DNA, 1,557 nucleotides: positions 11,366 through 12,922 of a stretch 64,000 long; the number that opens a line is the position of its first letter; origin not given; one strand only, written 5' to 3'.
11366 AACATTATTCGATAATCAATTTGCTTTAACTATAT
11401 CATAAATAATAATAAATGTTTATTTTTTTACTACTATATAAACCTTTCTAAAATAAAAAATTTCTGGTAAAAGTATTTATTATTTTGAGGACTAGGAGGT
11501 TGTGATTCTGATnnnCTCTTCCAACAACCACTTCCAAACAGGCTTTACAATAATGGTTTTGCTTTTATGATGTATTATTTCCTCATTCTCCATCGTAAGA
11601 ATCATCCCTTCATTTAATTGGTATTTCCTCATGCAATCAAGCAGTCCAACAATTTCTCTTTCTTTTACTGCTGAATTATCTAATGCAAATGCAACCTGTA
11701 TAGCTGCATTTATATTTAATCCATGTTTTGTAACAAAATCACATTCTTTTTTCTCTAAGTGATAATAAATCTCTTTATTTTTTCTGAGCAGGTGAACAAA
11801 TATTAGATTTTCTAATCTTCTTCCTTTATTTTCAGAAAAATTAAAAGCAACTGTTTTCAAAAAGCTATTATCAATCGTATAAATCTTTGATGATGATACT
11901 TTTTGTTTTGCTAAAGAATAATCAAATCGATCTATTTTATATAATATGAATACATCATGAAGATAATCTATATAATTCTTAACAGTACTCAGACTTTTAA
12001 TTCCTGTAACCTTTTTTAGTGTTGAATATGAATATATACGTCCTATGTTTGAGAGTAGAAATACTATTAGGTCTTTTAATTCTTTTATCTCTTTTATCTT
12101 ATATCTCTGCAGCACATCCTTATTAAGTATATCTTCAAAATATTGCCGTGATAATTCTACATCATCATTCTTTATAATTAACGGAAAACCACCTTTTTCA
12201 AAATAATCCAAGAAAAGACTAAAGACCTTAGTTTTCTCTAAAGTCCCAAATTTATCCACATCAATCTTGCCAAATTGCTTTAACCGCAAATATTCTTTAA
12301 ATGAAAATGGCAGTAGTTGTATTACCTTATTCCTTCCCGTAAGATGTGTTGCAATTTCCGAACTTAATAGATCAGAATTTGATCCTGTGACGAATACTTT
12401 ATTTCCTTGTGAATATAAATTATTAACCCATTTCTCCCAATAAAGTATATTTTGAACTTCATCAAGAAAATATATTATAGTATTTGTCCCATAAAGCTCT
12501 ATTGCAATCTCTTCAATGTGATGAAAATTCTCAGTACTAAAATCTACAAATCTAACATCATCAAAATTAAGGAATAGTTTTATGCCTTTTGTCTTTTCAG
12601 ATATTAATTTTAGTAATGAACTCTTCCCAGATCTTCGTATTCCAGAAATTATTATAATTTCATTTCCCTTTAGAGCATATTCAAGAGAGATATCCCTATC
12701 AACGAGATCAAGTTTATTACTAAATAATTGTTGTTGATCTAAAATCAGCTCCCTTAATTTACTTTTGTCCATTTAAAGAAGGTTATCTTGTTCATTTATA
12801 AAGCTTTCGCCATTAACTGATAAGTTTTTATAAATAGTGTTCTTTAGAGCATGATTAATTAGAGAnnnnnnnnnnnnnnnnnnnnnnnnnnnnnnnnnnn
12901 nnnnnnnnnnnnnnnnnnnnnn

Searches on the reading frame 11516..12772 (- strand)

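Call 17: search_protein_families(library=pfam, proteins=[window:11516-12772:-], max_evalue=0.001)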
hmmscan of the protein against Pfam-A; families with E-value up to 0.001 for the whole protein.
window:11516-12772:- (419 aa): 2 families
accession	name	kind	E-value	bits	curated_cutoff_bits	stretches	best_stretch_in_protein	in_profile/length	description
PF13173.12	AAA_14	-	4.2e-31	108.1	27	1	37-162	2-129/129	AAA domain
PF13635.12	DUF4143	-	1.6e-19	70.6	28.1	1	218-360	2-157/160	Domain of unknown function (DUF4143)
